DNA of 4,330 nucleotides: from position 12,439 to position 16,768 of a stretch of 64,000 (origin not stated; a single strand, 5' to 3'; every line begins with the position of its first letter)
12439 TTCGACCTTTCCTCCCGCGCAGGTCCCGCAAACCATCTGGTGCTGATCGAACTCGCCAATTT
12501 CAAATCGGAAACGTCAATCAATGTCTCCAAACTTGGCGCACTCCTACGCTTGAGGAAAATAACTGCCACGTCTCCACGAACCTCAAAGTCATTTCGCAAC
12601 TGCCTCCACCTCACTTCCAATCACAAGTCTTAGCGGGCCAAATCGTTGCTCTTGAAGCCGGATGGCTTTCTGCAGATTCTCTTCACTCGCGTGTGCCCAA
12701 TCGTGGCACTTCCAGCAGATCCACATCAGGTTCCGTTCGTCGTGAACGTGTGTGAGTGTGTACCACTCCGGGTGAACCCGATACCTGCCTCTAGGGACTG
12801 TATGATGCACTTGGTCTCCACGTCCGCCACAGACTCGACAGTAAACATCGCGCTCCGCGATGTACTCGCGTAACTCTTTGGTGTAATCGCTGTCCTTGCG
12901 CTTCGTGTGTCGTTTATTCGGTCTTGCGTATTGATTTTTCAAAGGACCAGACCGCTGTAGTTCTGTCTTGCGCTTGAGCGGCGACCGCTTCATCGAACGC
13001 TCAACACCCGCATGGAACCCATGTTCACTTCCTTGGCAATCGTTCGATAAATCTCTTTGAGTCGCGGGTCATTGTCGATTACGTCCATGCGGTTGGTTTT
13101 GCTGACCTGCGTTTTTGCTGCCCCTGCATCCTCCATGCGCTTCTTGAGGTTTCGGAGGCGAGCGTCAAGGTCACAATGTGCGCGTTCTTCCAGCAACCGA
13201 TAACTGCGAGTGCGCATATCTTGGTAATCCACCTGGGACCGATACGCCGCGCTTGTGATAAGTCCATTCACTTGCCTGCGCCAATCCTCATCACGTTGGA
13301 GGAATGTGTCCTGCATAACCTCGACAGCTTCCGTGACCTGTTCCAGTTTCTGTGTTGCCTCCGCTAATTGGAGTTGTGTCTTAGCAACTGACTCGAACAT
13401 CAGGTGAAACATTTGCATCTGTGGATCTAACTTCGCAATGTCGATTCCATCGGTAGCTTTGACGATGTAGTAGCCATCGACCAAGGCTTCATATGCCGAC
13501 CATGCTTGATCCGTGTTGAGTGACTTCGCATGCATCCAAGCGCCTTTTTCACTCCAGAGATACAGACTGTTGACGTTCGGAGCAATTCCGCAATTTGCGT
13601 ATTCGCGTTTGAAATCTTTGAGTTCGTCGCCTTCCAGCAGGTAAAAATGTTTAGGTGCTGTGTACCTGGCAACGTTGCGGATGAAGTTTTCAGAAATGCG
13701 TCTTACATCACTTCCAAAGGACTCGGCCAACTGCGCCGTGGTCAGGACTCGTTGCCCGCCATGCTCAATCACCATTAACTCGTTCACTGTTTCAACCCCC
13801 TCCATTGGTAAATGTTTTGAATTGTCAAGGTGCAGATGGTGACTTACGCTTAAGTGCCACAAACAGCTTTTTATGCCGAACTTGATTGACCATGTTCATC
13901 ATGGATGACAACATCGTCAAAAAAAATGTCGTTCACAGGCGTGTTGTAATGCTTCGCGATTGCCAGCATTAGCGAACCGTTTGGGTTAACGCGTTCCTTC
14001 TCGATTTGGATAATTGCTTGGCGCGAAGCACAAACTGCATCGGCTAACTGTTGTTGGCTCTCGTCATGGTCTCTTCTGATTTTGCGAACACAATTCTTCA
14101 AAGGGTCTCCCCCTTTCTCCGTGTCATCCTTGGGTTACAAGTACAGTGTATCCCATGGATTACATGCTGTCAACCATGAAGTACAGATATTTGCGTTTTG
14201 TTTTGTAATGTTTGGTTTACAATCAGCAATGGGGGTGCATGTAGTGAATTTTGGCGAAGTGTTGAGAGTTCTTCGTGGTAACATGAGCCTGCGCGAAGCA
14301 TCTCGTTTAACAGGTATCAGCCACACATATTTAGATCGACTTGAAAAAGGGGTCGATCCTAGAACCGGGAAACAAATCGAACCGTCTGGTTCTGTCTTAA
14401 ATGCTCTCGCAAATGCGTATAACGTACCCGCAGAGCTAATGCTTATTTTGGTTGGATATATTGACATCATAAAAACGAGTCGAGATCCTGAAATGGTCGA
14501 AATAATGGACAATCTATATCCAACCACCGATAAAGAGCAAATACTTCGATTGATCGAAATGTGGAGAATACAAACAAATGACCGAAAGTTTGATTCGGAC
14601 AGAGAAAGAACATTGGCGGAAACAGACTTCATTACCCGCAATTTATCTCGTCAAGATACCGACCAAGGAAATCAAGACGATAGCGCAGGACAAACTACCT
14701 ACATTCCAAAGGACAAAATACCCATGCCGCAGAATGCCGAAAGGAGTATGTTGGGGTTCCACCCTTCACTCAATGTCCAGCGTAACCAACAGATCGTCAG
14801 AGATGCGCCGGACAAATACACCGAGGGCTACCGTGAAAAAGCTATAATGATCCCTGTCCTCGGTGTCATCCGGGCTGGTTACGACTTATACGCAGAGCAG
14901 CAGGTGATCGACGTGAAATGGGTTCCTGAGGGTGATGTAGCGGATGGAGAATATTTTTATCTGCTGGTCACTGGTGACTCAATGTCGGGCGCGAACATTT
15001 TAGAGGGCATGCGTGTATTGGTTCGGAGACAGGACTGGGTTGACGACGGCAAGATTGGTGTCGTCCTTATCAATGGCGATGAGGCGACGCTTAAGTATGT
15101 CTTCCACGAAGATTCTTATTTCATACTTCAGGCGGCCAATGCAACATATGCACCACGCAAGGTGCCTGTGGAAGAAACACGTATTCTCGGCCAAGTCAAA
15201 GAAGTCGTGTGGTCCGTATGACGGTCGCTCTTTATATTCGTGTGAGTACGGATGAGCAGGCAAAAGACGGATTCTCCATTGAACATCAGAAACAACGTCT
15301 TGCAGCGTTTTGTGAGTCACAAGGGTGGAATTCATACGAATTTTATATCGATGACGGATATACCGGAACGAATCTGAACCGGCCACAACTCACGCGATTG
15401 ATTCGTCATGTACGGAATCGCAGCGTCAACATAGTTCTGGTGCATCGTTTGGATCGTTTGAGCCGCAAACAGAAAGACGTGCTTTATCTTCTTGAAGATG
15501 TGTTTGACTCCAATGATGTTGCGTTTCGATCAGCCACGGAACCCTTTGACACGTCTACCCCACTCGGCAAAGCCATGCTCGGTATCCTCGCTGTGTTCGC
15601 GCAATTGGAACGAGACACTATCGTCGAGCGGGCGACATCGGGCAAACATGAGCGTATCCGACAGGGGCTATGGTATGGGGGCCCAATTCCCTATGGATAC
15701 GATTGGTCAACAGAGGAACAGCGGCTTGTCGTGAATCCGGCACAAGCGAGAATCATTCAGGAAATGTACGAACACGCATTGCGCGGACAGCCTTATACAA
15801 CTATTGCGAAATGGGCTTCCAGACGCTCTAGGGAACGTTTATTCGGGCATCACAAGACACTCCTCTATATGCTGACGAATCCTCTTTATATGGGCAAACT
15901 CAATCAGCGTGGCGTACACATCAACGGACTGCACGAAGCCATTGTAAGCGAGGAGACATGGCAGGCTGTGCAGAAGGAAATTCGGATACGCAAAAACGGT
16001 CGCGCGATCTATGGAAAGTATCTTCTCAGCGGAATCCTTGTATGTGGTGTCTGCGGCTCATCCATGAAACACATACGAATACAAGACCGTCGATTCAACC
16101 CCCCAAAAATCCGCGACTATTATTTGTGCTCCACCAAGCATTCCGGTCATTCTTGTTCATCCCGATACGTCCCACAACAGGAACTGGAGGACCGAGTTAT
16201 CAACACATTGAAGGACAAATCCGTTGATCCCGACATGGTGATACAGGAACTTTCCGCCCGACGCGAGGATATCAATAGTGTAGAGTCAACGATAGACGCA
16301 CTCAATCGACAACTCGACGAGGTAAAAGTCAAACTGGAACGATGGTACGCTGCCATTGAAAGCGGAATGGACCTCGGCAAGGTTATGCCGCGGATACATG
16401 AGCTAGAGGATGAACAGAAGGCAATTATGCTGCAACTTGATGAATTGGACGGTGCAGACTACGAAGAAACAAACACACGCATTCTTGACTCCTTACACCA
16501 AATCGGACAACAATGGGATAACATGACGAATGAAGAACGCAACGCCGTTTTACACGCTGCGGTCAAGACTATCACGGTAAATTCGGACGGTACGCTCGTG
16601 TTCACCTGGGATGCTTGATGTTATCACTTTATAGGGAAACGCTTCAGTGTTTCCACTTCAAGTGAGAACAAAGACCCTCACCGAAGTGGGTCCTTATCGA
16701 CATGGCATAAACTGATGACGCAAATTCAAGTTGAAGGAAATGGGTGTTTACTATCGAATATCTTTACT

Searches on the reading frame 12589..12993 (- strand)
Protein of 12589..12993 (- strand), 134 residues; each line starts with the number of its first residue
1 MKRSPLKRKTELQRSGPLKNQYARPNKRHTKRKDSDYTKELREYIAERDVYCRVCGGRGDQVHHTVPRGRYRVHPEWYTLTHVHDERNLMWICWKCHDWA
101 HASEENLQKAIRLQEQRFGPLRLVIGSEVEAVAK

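Call 26: search_protein_families(library=phrogs, proteins=[window:12589-12993:-], max_evalue=0.001)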
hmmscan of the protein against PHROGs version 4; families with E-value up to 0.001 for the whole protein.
window:12589-12993:- (134 aa): 8 families
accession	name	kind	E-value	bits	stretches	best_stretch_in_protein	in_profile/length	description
phrog_144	-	DNA, RNA and nucleotide metabolism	2.3e-10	41.4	1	14-110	50-142/175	HNH endonuclease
phrog_119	-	DNA, RNA and nucleotide metabolism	1.6e-08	34.8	1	17-112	171-266/443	HNH endonuclease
phrog_589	-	DNA, RNA and nucleotide metabolism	6.5e-08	33.5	1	23-106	64-144/179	HNH endonuclease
phrog_740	-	DNA, RNA and nucleotide metabolism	2.2e-07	31.2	1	25-105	13-89/332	HNH endonuclease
phrog_4581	-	head and packaging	6.3e-07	30.1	1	37-126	52-131/395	terminase small subunit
phrog_7785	-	DNA, RNA and nucleotide metabolism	1e-05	26.6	1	26-110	46-121/147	HNH endonuclease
phrog_8048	-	DNA, RNA and nucleotide metabolism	0.00021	21.6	1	27-105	153-230/273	HNH endonuclease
phrog_5956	-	DNA, RNA and nucleotide metabolism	0.00053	20.7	1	26-116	35-123/138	HNH endonuclease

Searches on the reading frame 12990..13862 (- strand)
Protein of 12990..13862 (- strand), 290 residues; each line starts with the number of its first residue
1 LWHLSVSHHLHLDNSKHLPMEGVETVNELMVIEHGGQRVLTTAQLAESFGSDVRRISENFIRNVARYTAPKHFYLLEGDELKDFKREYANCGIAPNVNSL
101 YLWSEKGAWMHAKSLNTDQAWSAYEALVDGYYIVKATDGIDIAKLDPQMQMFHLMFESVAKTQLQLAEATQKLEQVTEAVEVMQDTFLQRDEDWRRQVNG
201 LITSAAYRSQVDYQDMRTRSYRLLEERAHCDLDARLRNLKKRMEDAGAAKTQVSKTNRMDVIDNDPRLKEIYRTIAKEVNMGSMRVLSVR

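Call 26: search_protein_families(library=phrogs, proteins=[window:12990-13862:-], max_evalue=0.001)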
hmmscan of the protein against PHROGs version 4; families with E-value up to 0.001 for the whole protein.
window:12990-13862:- (290 aa): 12 families
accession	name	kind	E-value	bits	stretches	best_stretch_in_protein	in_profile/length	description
phrog_373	-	transcription regulation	3.8e-38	132.8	1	20-280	76-334/373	anti-repressor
phrog_1760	-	transcription regulation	7.5e-32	111.8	1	24-227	5-170/232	anti-repressor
phrog_2379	-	transcription regulation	1e-29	104.6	1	25-178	6-165/187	anti-repressor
phrog_4792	-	transcription regulation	2.8e-29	103.6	1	26-137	12-125/268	anti-repressor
phrog_7755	-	transcription regulation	1.1e-27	98.3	1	24-180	119-276/282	anti-repressor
phrog_8244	-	unknown function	1.2e-25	91.5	1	20-136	1-121/383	-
phrog_1726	-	transcription regulation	1.9e-16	61.6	1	25-182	3-156/264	anti-repressor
phrog_29672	-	unknown function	1.9e-14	54.4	1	214-279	3-68/81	-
phrog_2127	-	transcription regulation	2e-14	55.1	1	25-127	10-116/313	anti-repressor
phrog_4608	-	transcription regulation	7.5e-12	46.4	1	27-155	10-139/268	anti-repressor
phrog_17477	-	transcription regulation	6.6e-11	43.3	1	214-283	72-141/147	anti-repressor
phrog_63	-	transcription regulation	1.4e-06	29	1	24-181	115-263/431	anti-repressor Ant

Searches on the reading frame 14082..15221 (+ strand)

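Call 9: search_protein_families(library=pfam, proteins=[window:14082-15221:+], max_evalue=0.01)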
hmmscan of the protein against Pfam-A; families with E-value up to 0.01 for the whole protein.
window:14082-15221:+ (379 aa): 3 families
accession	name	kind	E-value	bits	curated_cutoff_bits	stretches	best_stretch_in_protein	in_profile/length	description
PF00717.28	Peptidase_S24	-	3.2e-23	82.1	23.3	1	258-372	1-115/116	Peptidase S24-like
PF13560.12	HTH_31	-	2.7e-07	31.2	27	1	57-119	2-60/64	Helix-turn-helix domain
PF01381.28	HTH_3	-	2.2e-06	28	23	1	65-118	7-53/55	Helix-turn-helix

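Call 26: search_protein_families(library=phrogs, proteins=[window:14082-15221:+], max_evalue=0.001)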
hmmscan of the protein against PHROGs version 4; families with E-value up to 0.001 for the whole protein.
window:14082-15221:+ (379 aa): 5 families
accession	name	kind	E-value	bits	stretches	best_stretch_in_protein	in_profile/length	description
phrog_4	-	transcription regulation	5e-25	89.3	1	56-378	136-338/400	transcriptional repressor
phrog_8558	-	unknown function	5.9e-08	34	1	290-376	19-108/114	-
phrog_811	-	DNA, RNA and nucleotide metabolism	1.7e-07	31.9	1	291-374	48-130/140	UmuD-like protein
phrog_8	-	transcription regulation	1.7e-06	28.8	1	57-192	162-275/346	transcriptional regulator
phrog_6201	-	transcription regulation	0.00015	22.6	1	293-372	30-111/121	CI-like repressor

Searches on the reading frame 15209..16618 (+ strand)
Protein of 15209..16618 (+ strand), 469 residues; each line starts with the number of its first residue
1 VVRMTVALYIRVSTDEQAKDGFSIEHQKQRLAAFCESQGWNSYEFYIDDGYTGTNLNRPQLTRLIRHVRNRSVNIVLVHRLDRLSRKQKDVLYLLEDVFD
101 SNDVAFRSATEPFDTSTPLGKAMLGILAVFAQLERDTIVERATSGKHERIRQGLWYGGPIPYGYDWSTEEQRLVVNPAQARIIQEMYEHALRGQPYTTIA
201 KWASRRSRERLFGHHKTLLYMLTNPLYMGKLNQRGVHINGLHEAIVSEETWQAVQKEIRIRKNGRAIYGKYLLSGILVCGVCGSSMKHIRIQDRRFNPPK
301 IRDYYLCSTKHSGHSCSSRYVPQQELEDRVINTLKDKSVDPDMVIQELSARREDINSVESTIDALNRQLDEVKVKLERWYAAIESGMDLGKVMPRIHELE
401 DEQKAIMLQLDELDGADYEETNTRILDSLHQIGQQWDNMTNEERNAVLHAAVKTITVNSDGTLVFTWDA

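Call 9: search_protein_families(library=pfam, proteins=[window:15209-16618:+], max_evalue=0.01)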
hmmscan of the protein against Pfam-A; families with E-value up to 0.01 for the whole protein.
window:15209-16618:+ (469 aa): 4 families
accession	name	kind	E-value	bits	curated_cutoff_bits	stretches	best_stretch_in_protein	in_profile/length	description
PF00239.26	Resolvase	-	1.8e-38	132.3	23.3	1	6-153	1-143/145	Resolvase, N terminal domain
PF13408.12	Zn_ribbon_recom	-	2.3e-14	53.9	25.3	1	272-334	1-57/58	Recombinase zinc beta ribbon domain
PF07508.19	Recombinase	-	1.4e-12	48.2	21.1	1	177-259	1-100/102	Recombinase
PF23768.1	DUF7167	-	0.0011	19.5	24.4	0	436-457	27-48/60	Domain of unknown function (DUF7167)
